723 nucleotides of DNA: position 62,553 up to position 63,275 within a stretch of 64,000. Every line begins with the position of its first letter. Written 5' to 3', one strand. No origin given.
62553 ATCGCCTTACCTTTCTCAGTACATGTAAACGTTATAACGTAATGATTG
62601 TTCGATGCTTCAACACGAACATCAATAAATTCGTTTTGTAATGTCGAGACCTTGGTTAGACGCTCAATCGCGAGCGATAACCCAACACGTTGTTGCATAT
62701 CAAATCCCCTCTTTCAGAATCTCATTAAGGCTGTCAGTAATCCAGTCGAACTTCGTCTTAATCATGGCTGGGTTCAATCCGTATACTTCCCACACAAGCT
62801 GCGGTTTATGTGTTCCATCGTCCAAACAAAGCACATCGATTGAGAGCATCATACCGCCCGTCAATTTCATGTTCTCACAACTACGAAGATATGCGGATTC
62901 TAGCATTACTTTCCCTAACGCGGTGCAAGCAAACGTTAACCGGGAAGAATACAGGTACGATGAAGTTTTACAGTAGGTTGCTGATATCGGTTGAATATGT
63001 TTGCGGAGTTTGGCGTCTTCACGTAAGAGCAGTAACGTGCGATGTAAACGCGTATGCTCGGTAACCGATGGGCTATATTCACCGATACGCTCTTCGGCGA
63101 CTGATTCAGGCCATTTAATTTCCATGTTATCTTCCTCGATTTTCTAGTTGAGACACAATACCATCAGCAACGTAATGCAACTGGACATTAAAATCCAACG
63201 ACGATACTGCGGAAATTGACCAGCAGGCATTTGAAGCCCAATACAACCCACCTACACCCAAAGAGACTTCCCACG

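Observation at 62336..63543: Tandem array of three small paralogous proteins with a shared F-x-C-T/S-x-x-G-K motif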

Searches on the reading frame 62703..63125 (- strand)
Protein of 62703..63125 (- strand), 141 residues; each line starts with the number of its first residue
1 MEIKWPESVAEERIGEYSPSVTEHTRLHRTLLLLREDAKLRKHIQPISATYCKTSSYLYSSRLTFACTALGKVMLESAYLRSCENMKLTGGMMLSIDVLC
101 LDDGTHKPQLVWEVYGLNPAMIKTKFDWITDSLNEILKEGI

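Call 9: search_protein_families(library=pfam, proteins=[window:62703-63125:-], max_evalue=1)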
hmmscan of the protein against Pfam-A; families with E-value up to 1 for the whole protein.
window:62703-63125:- (141 aa): 0 families

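Call 10: search_protein_families(library=phrogs, proteins=[window:62703-63125:-], max_evalue=1)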
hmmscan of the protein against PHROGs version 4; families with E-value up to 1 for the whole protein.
window:62703-63125:- (141 aa): 0 families

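Call 14: search_dna_similar(query=window:62703-63125:-, collection=phages, mode=protein, max_evalue=1, max_rows=40)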
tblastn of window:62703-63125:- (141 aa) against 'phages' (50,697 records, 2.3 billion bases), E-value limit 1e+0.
Records with a match: 2; places in all: 2; records where one place covers at least 80% of the query: 2.
Best place of each record, by identity: 90-95% 2.
By first word of the organism name: Escherichia 2.
By host as written in the record: Escherichia coli 2.
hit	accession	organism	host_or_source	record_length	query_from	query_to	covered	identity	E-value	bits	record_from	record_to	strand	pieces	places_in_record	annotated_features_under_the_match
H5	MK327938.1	Escherichia phage vB_EcoM_Goslar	Escherichia coli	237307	1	141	100%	94.3%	3e-73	242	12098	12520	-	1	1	hypothetical protein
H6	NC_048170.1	Escherichia phage vB_EcoM_Goslar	Escherichia coli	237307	1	141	100%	94.3%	3e-73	242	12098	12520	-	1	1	hypothetical protein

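Call 17: find_related_loci(query=window:62703-63125:-, collection=viral_contigs, flank=10000)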
Query window:62703-63125:- (141 aa) in viral_contigs; peptide patterns used: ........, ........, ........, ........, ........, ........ (x = any residue, [..] = any of these).
5 stretches matched a pattern; 3 encode a relative of the query (tblastn E <= 1e-3); 3 distinct loci.
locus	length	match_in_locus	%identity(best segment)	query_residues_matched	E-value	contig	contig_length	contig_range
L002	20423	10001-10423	94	1-141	1e-80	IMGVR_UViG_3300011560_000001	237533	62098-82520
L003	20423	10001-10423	94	1-141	1e-80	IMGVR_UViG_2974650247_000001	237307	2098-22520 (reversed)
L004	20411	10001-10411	51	1-141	1e-27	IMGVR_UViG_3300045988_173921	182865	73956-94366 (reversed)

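Call 47: predict_structure(alignment_id=A9)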
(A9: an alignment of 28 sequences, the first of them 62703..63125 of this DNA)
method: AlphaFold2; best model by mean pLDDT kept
length: 141 residues; sequences in the alignment: 28
mean_pLDDT: 90.4   pTM: 0.85
mean pLDDT of the five models: 90.4, 89.9, 89.0, 88.4, 75.6
residues with pLDDT >= 90: 100; 70-90: 36; 50-70: 5; < 50: 0
segments of 3 or more residues with pLDDT < 50: none
pLDDT, mean of each block of 10 residues (from residue 1): 86 88 94 93 95 87 96 96 78 91 86 93 94 91 67
secondary structure, 60 per line:
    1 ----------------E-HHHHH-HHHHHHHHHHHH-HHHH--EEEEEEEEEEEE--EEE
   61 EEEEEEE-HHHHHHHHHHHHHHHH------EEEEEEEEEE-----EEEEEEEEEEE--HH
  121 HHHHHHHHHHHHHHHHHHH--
elements in order: H19-23 H25-36 H38-41 E44-55 E58-67 H69-84 E91-100 E106-116 H119-139

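Call 50: search_protein_representatives(alignment_id=A9)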
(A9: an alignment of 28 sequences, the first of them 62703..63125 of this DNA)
Query: 28 sequences, 136 profile positions. Proteins with E-value up to 0.001 (for the whole library): 10; up to 1e-10: 8; up to 1e-30: 4. The best 10 are listed.
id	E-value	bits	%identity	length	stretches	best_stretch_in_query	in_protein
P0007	8.9e-50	184.4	-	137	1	1-135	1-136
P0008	8.1e-48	178.1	-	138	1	1-136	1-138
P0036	2.3e-36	141.0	-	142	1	1-135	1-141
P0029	3.6e-32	127.4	-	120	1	22-133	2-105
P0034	1.3e-25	106.2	-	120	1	22-133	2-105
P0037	7.8e-20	87.5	-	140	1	1-135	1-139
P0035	2.7e-16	76.0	-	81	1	22-89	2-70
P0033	8.7e-16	74.4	-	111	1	68-136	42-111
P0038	4.4e-10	55.9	-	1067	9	54-92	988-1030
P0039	1.2e-09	54.5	-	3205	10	24-98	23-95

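Call 52: fold_search(model_id=the predicted structure, library=viral)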
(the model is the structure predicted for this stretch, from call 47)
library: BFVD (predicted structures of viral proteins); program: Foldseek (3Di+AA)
matches with E <= 10: 1524; with E <= 0.001: 8
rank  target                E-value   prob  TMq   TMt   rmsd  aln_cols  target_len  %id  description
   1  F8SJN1                2.6e-05  1.00  0.58  0.51   4.0       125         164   12  Uncharacterized protein 356 [Pseudomonas phage PhiPA3]
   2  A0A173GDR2            3.5e-05  1.00  0.49  0.43  10.3       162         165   12  Uncharacterized protein [Erwinia phage vB_EamM_Simmy50]
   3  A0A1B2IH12            7.3e-05  1.00  0.49  0.47   9.8       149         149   13  Uncharacterized protein [Erwinia phage vB_EamM_Stratton]
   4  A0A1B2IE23            9.3e-05  1.00  0.46  0.42  10.3       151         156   10  Uncharacterized protein [Erwinia phage vB_EamM_Kwan]
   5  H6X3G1                1.3e-04  1.00  0.50  0.47   5.0       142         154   11  Uncharacterized protein [Klebsiella phage vB_KleM_RaK2]
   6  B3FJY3                1.6e-04  1.00  0.61  0.53   3.7       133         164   13  Uncharacterized protein [Pseudomonas phage 201phi2-1]
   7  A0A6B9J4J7            7.8e-04  1.00  0.54  0.52   5.4       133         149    8  Uncharacterized protein [Photobacterium phage PDCC-1]
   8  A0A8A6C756            7.8e-04  1.00  0.52  0.44  10.4       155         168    8  (no name in the UniProt tables at hand)
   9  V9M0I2                1.4e-03  1.00  0.57  0.58   3.4       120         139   12  Uncharacterized protein [Vibrio phage VP4B]
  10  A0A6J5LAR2            2.2e-03  1.00  0.56  0.50   3.2       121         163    8  Uncharacterized protein [uncultured Caudovirales phage]
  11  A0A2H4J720            2.3e-03  1.00  0.43  0.52   4.6       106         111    9  Uncharacterized protein [uncultured Caudovirales phage]
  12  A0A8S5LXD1            3.2e-03  1.00  0.37  0.46   5.1        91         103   11  Uncharacterized protein [Myoviridae sp. ctZgq1]
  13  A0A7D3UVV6            4.1e-03  1.00  0.54  0.50   4.0       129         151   14  (no name in the UniProt tables at hand)
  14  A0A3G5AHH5            4.6e-03  0.80  0.34  0.13  15.9       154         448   13  SAP domain-containing protein [Sylvanvirus sp.]
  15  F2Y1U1                4.9e-03  0.99  0.46  0.47  10.3       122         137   15  (no name in the UniProt tables at hand)
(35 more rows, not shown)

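Call 55: find_encoding_contigs(protein=P0037, flank=10000, max_places=4)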
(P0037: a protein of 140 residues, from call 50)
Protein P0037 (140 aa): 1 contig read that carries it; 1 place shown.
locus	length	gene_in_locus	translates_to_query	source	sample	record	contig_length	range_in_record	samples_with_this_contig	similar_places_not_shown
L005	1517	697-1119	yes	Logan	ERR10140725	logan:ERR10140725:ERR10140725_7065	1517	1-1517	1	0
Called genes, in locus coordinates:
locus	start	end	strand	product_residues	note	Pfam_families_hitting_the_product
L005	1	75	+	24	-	?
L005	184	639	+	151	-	-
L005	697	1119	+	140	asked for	-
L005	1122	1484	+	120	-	-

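Call 76: search_protein_families(library=ncbifam, proteins=[window:62703-63125:-, L004:9064-9531:+], max_evalue=1)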
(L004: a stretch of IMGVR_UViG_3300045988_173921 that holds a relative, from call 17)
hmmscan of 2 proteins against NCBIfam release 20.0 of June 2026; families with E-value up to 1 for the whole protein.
window:62703-63125:- (141 aa): 0 families

L004:9064-9531:+ (156 aa): 0 families

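Call 77: search_solved_structures(query=A9, max_evalue=10)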
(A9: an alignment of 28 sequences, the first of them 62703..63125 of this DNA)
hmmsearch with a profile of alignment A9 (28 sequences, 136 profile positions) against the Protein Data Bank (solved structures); distinct sequences matched with E-value up to 10: 5.
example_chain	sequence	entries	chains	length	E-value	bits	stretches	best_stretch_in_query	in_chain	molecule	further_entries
3jqh_A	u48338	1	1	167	0.027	17.7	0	14-49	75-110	C-type lectin domain family 4 member M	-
9e6q_Ah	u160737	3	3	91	0.21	14.8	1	48-71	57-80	eL42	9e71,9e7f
4mph_A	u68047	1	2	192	0.4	13.9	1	46-76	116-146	D-alanyl-D-alanine carboxypeptidase family protein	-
4jid_A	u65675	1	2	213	0.45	13.7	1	46-76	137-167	D-alanyl-D-alanine carboxypeptidase family protein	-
2vtu_J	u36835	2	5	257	1.3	12.3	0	74-105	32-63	MS2 COAT PROTEIN | COAT PROTEIN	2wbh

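Call 91: find_encoding_contigs(protein=P0036, flank=4000, max_places=3)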
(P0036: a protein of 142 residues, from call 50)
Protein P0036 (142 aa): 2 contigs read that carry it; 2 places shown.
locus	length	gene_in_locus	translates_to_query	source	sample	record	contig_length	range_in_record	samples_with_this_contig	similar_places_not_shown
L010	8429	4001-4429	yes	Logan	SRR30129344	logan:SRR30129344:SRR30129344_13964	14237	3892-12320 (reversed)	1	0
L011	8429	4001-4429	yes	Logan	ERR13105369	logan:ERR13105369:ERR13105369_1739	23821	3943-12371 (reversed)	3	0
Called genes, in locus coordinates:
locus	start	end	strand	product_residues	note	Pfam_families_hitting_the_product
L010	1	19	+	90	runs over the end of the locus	-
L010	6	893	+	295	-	-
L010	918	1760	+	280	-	-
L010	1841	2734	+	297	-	-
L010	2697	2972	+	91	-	-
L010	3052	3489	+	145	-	-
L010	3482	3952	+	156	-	-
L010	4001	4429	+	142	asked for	-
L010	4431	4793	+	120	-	-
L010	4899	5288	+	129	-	-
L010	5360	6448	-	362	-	-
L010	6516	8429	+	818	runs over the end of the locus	PF02463:SMC_N (weak)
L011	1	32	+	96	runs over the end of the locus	-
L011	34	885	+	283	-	-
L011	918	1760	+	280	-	-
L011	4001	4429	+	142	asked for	-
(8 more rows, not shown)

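Call 107: search_protein_families(library=padloc, proteins=[window:62703-63125:-, L004:9064-9531:+], max_evalue=1)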
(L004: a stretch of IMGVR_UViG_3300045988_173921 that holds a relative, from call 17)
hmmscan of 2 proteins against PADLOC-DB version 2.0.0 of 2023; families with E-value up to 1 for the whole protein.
window:62703-63125:- (141 aa): 0 families

L004:9064-9531:+ (156 aa): 0 families
